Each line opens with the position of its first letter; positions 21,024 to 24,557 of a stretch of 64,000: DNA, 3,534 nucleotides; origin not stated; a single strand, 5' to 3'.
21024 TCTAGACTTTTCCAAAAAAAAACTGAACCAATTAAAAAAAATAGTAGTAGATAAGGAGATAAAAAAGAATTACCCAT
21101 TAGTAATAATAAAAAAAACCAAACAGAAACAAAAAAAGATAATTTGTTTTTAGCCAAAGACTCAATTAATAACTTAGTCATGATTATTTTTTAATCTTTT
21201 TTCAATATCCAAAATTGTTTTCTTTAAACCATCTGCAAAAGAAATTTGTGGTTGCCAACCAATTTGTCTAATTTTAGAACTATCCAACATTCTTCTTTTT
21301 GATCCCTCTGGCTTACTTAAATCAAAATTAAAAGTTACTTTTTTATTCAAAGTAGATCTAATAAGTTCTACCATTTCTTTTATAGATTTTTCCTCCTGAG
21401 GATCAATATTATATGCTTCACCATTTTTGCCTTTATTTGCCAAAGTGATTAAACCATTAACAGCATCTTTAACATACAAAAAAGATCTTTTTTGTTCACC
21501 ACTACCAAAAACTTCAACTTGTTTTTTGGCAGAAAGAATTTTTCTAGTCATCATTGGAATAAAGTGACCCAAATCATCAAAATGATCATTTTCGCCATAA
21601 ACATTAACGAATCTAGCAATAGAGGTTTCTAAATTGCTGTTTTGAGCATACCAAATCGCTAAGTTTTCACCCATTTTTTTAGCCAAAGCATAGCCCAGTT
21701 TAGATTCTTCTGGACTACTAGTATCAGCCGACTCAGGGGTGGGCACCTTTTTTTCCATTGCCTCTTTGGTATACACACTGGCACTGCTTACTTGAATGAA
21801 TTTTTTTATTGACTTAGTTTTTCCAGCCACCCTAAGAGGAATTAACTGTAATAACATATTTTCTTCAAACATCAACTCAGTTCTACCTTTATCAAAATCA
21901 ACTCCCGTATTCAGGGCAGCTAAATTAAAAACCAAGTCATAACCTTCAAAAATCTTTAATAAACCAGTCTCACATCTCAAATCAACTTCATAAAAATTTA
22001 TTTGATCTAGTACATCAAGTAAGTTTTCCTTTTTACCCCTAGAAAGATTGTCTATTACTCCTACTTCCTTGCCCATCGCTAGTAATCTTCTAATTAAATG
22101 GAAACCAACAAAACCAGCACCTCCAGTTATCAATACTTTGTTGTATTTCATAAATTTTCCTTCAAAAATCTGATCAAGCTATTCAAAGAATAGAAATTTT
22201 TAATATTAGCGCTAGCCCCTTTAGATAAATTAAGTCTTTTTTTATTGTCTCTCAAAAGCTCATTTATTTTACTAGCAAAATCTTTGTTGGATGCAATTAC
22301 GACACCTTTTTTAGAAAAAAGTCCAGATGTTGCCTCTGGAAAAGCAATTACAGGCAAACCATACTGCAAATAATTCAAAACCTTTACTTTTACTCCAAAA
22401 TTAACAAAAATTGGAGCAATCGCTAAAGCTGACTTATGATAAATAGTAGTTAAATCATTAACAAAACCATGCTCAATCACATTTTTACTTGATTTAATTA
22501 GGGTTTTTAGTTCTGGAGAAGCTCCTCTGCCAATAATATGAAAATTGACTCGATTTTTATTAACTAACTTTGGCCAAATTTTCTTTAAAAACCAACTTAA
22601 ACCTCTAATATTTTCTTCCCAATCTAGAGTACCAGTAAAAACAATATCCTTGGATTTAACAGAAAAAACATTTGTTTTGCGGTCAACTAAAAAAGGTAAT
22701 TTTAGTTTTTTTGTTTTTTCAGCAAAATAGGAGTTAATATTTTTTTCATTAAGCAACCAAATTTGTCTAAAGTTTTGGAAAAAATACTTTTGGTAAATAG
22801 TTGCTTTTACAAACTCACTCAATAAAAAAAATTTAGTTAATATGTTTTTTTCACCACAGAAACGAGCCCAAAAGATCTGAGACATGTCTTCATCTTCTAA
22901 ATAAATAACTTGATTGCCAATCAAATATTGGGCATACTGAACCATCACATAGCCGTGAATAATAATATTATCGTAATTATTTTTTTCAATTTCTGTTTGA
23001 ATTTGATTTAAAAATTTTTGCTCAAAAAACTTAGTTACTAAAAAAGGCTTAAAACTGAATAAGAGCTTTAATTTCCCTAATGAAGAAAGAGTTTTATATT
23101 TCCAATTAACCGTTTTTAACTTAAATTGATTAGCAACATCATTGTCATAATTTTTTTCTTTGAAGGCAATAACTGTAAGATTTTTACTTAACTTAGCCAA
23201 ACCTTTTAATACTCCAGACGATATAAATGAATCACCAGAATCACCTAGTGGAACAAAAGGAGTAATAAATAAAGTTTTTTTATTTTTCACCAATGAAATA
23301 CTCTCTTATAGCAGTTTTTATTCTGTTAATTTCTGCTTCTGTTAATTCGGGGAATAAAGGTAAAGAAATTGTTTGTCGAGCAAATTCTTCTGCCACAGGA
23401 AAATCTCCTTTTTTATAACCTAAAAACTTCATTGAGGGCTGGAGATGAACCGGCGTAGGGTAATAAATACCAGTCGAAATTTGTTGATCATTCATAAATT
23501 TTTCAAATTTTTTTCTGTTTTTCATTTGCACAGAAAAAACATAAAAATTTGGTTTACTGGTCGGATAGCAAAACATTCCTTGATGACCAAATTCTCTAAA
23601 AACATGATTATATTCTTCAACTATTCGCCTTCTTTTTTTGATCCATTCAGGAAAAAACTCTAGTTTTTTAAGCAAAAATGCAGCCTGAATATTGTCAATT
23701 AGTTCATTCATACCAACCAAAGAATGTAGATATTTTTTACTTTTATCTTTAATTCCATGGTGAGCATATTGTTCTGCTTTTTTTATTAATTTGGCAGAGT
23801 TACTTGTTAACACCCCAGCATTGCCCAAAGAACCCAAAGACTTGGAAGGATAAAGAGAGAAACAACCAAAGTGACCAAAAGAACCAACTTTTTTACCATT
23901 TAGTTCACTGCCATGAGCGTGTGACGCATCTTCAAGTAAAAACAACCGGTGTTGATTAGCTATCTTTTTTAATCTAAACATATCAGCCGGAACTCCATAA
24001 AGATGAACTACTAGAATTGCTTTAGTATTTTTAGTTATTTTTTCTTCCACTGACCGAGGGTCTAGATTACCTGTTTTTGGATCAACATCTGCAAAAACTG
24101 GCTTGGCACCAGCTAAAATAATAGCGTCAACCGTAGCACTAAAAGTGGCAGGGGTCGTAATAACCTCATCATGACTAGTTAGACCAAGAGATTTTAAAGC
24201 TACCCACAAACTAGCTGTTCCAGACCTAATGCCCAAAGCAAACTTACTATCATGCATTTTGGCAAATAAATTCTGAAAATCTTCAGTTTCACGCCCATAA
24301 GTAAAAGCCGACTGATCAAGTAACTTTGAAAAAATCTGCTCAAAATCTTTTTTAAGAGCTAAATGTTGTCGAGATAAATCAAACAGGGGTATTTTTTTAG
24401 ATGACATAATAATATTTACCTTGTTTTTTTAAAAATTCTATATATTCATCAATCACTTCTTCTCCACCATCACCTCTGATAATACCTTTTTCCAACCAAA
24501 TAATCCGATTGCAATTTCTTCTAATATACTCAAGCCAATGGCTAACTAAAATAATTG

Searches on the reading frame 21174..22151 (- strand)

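Call 16: search_protein_families(library=pfam, proteins=[window:21174-22151:-], max_evalue=0.001)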
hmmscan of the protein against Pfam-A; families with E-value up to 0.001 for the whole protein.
window:21174-22151:- (325 aa): 6 families
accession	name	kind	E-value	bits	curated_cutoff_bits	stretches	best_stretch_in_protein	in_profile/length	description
PF01370.27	Epimerase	-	4.6e-49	167.4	20.9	1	6-249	1-239/240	NAD dependent epimerase/dehydratase family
PF16363.11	GDP_Man_Dehyd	-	2.4e-37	129.6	27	1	7-312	1-332/332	GDP-mannose 4,6 dehydratase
PF01073.25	3Beta_HSD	-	9.3e-15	54.8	22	1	7-232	1-223/280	3-beta hydroxysteroid dehydrogenase/isomerase family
PF07993.18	NAD_binding_4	-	1.9e-11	44.1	20.1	1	67-188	85-211/258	Male sterility protein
PF02719.21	Polysacc_synt_2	-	1.5e-06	28.1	20.2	1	6-266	1-245/293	Polysaccharide biosynthesis protein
PF04321.23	RmlD_sub_bind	-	2.2e-06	27.4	27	1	5-270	2-233/287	RmlD substrate binding domain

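Call 45: search_protein_families(library=ncbifam, proteins=[window:21174-22151:-], max_evalue=0.00001)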
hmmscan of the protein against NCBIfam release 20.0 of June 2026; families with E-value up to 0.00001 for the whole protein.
window:21174-22151:- (325 aa): 22 families
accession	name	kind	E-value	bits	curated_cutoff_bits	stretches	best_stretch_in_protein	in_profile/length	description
TIGR01181.1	dTDP_gluc_dehyt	equivalog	4.6e-42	144.2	365.1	1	5-313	1-308/321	dTDP-glucose 4,6-dehydratase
NF047922.1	GDPFucSynFcl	equivalog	1.2e-34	120.1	500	1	4-312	3-297/308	GDP-L-fucose synthase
TIGR04180.1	EDH_00030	hypoth_equivalog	2.8e-29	102.2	475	1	6-303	1-296/297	NAD-dependent 4,6-dehydratase LegB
TIGR01179.1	galE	equivalog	2.7e-27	95.5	262.3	1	5-321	1-329/332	UDP-glucose 4-epimerase GalE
NF007490.0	PRK10084.1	subfamily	5.9e-24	84.7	649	1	5-313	2-331/361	dTDP-glucose 4,6-dehydratase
TIGR02197.1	heptose_epim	equivalog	6.1e-24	84.8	274.6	1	6-274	1-266/316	ADP-glyceromanno-heptose 6-epimerase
NF007582.0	PRK10217.1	equivalog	1.2e-23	83.8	698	1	4-313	2-328/355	dTDP-glucose 4,6-dehydratase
NF008872.0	PRK11908.1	equivalog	2.4e-16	59.7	294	1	4-269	2-272/349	bifunctional UDP-4-keto-pentose/UDP-xylose synthase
NF007956.0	PRK10675.1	subfamily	5e-14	52.2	394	1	5-280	2-292/338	UDP-glucose 4-epimerase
NF042422.1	oxyalk_red_OleD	equivalog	2e-13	50.4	580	1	5-264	2-246/329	2-alkyl-3-oxoalkanoate reductase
NF011728.1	PRK15181.1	equivalog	1.2e-12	47.5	760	1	5-270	17-284/348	Vi polysaccharide biosynthesis UDP-N-acetylglucosaminuronic acid C-4 epimerase TviC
NF005998.1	PRK08125.1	equivalog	2.9e-12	45.8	777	1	3-271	315-588/649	bifunctional UDP-4-amino-4-deoxy-L-arabinose formyltransferase/UDP-glucuronic acid oxidase ArnA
TIGR03466.1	HpnA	hypoth_equivalog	9.6e-12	44.4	367.65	1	5-266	2-244/327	hopanoid-associated sugar epimerase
NF041015.1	UDPsulfquin_syn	equivalog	1.3e-11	44.1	575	0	210-317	250-364/384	UDP-sulfoquinovose synthase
TIGR02622.1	CDP_4_6_dhtase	equivalog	3.5e-11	42.8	278.45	1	4-313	5-327/352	CDP-glucose 4,6-dehydratase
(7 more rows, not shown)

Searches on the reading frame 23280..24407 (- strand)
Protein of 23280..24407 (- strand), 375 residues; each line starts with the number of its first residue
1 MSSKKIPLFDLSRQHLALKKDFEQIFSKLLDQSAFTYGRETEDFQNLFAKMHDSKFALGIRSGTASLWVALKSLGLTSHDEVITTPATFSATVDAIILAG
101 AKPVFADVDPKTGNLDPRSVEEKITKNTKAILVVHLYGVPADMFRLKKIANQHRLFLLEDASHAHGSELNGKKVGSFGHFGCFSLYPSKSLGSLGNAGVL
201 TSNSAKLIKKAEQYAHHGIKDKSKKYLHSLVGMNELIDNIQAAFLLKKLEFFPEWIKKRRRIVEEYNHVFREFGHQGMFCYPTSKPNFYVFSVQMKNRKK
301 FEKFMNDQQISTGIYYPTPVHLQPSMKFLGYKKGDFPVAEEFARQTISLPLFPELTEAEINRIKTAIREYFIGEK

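Call 16: search_protein_families(library=pfam, proteins=[window:23280-24407:-], max_evalue=0.001)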
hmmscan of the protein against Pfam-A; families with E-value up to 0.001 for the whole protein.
window:23280-24407:- (375 aa): 1 family
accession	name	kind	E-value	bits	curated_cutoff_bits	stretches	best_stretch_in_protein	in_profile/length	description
PF01041.23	DegT_DnrJ_EryC1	-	3.8e-102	342.6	19.8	1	19-367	4-359/360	DegT/DnrJ/EryC1/StrS aminotransferase family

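Call 45: search_protein_families(library=ncbifam, proteins=[window:23280-24407:-], max_evalue=0.00001)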
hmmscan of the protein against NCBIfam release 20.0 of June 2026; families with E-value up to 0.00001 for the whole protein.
window:23280-24407:- (375 aa): 7 families
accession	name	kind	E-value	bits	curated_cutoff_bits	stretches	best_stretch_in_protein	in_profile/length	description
TIGR03588.1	PseC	equivalog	3.9e-71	240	423.5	1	20-370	12-379/380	UDP-4-amino-4,6-dideoxy-N-acetyl-beta-L-altrosamine transaminase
NF008687.0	PRK11706.1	equivalog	3.7e-63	213.5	375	1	37-371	29-374/375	dTDP-4-amino-4,6-dideoxygalactose transaminase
TIGR04181.1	NHT_00031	hypoth_equivalog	3.9e-56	190.5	420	1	37-350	28-357/359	LegC family aminotransferase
TIGR02379.1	ECA_wecE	subfamily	1.1e-48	165.9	434.85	1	33-370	25-374/376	dTDP-4-amino-4,6-dideoxy-D-glucose transaminase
NF011936.0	PRK15407.1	equivalog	8.6e-48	163.1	423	2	20-214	47-247/440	lipopolysaccharide biosynthesis protein RfbH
TIGR04427.1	PLP_DesI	equivalog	1.2e-46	159.6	650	1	25-368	37-380/390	dTDP-4-dehydro-6-deoxyglucose aminotransferase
NF008658.2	PRK11658.1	equivalog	5.5e-45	153.6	631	1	27-369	21-375/379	UDP-4-amino-4-deoxy-L-arabinose aminotransferase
